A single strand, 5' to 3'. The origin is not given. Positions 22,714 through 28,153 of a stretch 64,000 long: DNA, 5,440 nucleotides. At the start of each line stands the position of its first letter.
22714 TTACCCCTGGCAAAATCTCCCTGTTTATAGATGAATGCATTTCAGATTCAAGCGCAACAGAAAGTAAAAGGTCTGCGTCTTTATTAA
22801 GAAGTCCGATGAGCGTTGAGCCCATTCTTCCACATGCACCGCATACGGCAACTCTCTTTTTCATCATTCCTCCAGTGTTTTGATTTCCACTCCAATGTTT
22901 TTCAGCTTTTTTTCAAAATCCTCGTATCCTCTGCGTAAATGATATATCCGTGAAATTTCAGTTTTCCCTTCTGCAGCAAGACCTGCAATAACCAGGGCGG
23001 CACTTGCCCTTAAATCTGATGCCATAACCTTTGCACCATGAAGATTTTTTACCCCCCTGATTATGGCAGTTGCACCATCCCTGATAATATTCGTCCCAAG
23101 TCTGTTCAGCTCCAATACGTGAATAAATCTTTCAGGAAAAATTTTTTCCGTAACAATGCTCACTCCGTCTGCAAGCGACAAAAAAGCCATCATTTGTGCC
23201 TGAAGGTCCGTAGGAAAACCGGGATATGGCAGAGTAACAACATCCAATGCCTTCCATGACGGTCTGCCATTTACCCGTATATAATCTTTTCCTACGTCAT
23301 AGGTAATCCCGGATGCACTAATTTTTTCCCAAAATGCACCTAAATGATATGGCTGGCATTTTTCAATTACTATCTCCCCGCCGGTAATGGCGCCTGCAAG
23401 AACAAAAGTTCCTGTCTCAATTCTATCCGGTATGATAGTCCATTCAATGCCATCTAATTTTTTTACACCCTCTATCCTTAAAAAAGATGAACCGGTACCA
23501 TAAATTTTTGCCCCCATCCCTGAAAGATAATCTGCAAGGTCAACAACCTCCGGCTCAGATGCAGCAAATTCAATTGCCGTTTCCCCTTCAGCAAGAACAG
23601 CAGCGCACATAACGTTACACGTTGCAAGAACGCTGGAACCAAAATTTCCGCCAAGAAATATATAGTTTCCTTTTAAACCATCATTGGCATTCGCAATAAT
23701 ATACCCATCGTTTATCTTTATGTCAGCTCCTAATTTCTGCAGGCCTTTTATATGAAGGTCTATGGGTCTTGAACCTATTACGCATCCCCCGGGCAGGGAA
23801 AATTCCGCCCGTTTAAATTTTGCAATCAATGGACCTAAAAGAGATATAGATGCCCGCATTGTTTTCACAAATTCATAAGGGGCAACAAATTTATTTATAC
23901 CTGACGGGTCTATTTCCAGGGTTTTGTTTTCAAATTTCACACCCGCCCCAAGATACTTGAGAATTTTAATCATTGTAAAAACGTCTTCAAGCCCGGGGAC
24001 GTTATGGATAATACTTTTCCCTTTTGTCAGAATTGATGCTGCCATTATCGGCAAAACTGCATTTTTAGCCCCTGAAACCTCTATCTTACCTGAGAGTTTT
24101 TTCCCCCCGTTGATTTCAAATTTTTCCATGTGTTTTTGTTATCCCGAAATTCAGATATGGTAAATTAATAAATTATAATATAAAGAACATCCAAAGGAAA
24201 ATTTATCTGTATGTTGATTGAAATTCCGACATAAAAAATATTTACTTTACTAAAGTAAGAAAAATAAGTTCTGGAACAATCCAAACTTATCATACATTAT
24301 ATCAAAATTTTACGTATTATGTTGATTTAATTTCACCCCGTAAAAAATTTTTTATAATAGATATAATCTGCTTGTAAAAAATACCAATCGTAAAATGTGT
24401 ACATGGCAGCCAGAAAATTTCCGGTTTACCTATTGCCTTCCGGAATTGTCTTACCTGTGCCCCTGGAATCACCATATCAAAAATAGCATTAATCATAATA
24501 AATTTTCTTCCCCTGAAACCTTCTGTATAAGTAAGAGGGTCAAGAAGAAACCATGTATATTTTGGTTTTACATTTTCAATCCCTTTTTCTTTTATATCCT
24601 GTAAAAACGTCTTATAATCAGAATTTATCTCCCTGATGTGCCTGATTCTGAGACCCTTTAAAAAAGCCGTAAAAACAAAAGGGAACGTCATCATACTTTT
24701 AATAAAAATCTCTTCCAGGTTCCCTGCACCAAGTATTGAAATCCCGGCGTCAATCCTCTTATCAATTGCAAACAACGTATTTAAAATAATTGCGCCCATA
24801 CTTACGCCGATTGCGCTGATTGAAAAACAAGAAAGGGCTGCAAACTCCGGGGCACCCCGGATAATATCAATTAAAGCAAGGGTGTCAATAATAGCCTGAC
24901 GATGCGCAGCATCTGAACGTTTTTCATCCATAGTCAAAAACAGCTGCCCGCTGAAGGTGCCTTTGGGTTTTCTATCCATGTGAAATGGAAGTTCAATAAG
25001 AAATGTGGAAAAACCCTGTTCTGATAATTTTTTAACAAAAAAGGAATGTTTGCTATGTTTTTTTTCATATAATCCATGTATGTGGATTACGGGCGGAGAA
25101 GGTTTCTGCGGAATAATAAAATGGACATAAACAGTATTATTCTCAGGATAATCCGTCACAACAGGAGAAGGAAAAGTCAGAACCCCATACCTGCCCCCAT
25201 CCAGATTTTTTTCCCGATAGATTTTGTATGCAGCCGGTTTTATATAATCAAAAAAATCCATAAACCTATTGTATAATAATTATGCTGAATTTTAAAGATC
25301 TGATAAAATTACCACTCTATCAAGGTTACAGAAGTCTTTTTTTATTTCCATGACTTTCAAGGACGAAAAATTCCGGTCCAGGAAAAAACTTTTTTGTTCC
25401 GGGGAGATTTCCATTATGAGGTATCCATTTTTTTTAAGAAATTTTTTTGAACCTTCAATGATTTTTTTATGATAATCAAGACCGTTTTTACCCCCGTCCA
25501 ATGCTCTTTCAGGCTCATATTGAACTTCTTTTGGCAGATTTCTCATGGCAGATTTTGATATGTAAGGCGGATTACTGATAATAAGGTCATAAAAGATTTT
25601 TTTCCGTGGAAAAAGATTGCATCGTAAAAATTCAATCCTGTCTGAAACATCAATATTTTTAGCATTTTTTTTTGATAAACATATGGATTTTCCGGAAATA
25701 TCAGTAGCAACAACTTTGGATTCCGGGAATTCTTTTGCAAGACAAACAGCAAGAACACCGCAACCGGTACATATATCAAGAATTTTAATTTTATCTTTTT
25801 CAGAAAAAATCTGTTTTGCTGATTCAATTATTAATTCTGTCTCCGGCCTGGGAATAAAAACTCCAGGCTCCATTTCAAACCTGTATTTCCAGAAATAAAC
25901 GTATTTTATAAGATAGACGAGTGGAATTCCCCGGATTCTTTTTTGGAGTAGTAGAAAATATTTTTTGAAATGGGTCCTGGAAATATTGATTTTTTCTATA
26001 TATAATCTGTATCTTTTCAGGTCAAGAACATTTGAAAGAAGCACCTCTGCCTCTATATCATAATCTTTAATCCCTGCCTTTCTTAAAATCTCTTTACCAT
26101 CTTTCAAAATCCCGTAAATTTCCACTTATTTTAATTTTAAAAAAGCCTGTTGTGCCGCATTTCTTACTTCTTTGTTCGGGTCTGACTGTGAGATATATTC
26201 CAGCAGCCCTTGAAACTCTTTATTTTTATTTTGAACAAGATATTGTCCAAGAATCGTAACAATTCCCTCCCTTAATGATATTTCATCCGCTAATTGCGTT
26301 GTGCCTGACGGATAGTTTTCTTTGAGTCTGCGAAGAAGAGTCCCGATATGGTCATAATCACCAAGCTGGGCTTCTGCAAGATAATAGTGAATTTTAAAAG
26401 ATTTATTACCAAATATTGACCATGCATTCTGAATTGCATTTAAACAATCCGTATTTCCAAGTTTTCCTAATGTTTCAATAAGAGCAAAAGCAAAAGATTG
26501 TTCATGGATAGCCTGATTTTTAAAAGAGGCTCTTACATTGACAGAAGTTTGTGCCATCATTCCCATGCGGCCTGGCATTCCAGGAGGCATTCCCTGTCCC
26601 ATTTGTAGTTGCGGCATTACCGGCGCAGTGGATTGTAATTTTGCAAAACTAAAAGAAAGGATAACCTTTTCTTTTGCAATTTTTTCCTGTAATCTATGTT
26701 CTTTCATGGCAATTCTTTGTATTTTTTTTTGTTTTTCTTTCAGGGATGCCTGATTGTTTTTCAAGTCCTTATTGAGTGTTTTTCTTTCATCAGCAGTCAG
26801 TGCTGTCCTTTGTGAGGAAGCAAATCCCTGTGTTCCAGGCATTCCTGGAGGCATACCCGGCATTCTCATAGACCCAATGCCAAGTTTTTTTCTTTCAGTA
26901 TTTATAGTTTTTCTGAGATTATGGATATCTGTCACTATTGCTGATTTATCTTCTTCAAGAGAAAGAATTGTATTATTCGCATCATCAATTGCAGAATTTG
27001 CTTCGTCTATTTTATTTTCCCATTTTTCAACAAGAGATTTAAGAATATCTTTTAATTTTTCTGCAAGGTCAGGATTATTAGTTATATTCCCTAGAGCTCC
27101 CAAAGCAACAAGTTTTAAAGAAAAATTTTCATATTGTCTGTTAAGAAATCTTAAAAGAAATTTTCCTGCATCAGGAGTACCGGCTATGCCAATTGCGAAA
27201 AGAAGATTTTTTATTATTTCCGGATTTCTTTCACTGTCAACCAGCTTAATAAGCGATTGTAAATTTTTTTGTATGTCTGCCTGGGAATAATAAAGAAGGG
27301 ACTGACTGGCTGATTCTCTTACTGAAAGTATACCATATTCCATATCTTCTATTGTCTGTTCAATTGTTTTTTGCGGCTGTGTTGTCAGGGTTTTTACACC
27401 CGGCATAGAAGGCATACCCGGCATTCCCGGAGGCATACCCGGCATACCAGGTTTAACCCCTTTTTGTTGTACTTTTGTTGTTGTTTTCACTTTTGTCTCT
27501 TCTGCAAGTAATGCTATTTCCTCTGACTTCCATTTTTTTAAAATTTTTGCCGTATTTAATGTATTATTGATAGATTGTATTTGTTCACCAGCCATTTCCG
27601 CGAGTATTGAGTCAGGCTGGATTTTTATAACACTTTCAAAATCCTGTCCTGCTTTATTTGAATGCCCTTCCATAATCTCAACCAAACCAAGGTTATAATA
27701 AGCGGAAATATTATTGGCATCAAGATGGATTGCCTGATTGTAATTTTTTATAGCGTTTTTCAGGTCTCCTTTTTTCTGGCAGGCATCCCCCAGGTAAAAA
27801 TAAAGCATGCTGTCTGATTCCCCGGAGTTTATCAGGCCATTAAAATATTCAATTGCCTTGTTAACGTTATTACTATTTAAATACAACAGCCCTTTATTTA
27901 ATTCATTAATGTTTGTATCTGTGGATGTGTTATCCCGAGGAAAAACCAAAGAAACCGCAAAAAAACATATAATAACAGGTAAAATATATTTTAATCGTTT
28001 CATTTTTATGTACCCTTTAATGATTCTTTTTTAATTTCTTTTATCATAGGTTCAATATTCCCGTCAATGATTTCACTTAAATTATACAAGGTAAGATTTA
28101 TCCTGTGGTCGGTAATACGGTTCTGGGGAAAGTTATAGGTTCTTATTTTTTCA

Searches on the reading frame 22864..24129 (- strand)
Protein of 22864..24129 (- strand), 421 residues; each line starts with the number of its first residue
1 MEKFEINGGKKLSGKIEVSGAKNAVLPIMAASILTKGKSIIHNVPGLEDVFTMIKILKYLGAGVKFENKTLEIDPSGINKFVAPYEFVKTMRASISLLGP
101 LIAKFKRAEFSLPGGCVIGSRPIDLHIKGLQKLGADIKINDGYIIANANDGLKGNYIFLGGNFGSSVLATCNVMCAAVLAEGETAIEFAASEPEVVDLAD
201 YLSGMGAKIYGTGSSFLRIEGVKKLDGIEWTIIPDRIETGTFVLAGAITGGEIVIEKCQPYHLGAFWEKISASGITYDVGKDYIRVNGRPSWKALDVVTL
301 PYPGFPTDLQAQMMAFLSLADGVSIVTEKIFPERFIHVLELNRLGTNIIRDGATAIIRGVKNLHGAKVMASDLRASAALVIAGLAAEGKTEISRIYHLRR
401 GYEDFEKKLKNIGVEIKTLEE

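Call 61: search_protein_families(library=pfam, proteins=[window:22864-24129:-], max_evalue=0.001)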
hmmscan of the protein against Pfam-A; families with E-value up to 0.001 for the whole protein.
window:22864-24129:- (421 aa): 1 family
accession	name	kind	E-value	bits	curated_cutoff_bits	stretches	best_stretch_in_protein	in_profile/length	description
PF00275.25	EPSP_synthase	-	7.1e-102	341.7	22.8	1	7-409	2-417/417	EPSP synthase (3-phosphoshikimate 1-carboxyvinyltransferase)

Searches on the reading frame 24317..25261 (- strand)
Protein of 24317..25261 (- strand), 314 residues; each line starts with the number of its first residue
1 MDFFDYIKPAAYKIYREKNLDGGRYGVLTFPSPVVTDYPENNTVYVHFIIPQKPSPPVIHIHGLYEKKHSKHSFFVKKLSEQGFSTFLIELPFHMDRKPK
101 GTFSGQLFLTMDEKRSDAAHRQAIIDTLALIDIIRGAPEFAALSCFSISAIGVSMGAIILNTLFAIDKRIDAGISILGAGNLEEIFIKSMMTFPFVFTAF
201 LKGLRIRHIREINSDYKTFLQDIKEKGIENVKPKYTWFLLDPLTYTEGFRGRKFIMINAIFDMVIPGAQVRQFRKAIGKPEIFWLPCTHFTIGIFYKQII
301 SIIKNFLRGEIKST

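Call 9: search_protein_families(library=ncbifam, proteins=[window:24317-25261:-])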
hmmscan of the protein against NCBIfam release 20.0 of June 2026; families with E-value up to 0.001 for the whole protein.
window:24317-25261:- (314 aa): 1 family
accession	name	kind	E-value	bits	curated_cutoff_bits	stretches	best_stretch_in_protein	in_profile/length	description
NF047337.1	hydrolase_RcgR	subfamily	4.7e-13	48.9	182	1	25-185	74-226/332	RcgR family putative quorum lactone hydrolase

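Call 61: search_protein_families(library=pfam, proteins=[window:24317-25261:-], max_evalue=0.001)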
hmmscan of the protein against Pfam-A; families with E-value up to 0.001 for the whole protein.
window:24317-25261:- (314 aa): 1 family
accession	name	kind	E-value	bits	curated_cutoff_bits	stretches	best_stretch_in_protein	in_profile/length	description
PF09752.15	ABHD18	-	0.00043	20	21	0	40-107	73-145/351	Alpha/beta hydrolase domain containing 18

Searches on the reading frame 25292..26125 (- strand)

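Call 61: search_protein_families(library=pfam, proteins=[window:25292-26125:-], max_evalue=0.001)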
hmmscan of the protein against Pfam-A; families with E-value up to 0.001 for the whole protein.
window:25292-26125:- (277 aa): 13 families
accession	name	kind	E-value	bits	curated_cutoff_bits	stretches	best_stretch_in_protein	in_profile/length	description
PF05175.20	MTS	-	2.2e-17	63.7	23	1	96-193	20-113/170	Methyltransferase small domain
PF17827.6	PrmC_N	-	8.1e-11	42.8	23.4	1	6-73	2-70/71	PrmC N-terminal domain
PF13847.12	Methyltransf_31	-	2.1e-09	37.7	27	1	110-239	2-110/145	Methyltransferase domain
PF07669.17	Eco57I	-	7.4e-08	33.1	25.3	1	151-248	49-139/171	Eco57I restriction-modification methylase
PF09445.16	Methyltransf_15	-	1.1e-07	32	22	1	114-187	3-80/165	RNA cap guanine-N2 methyltransferase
PF06325.19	PrmA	-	2e-07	31.2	22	1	96-185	148-233/296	Ribosomal protein L11 methyltransferase (PrmA)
PF13649.12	Methyltransf_25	-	6.6e-07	30.4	27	1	115-184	1-70/97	Methyltransferase domain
PF01170.24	UPF0020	-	1.7e-05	25.1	22.3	1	130-189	71-132/197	RMKL-like, methyltransferase domain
PF12847.13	Methyltransf_18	-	9.9e-05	22.8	27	1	113-168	16-71/151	Methyltransferase domain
PF01209.24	Ubie_methyltran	-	0.00011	22.1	20.1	1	105-170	41-106/233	ubiE/COQ5 methyltransferase family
PF10294.15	Methyltransf_16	-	0.00043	20.5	21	1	107-157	42-92/174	Lysine methyltransferase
PF02005.22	TRM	-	0.00046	19.9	27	1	104-167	40-106/376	N2,N2-dimethylguanosine tRNA methyltransferase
PF08242.18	Methyltransf_12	-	0.0005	21.2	30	0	116-185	1-72/98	Methyltransferase domain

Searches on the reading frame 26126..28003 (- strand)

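Call 61: search_protein_families(library=pfam, proteins=[window:26126-28003:-], max_evalue=0.001)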
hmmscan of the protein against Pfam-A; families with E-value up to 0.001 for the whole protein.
window:26126-28003:- (625 aa): 11 families
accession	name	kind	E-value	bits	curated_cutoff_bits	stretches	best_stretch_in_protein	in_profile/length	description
PF00515.34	TPR_1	-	4.2e-14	52.1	27.8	1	67-98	3-34/34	Tetratricopeptide repeat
PF07719.23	TPR_2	-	2.4e-13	49.5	27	1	67-98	3-34/34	Tetratricopeptide repeat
PF13181.12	TPR_8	-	3.1e-11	42.9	25.7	0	68-98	4-34/34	Tetratricopeptide repeat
PF13414.12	TPR_11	-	8.5e-11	41.8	26.8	1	72-108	1-37/42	TPR repeat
PF13174.12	TPR_6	-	2.3e-08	34.6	26.3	0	101-132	2-33/33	Tetratricopeptide repeat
PF13646.12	HEAT_2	-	1.9e-07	31.7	27.7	0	249-323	2-73/88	HEAT repeats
PF13432.12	TPR_16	-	3.2e-05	24.7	32.7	1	35-98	1-64/65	Tetratricopeptide repeat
PF13371.12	TPR_9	-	4.8e-05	23.7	35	0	77-143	7-73/73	Tetratricopeptide repeat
PF13428.12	TPR_14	-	7.9e-05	23.4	23.5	0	67-106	3-42/44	Tetratricopeptide repeat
PF13431.12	TPR_17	-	8e-05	23.1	24.4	0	88-119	2-33/34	Tetratricopeptide repeat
PF13424.12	TPR_12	-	0.00073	20.1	30.1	0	68-129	6-75/77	Tetratricopeptide repeat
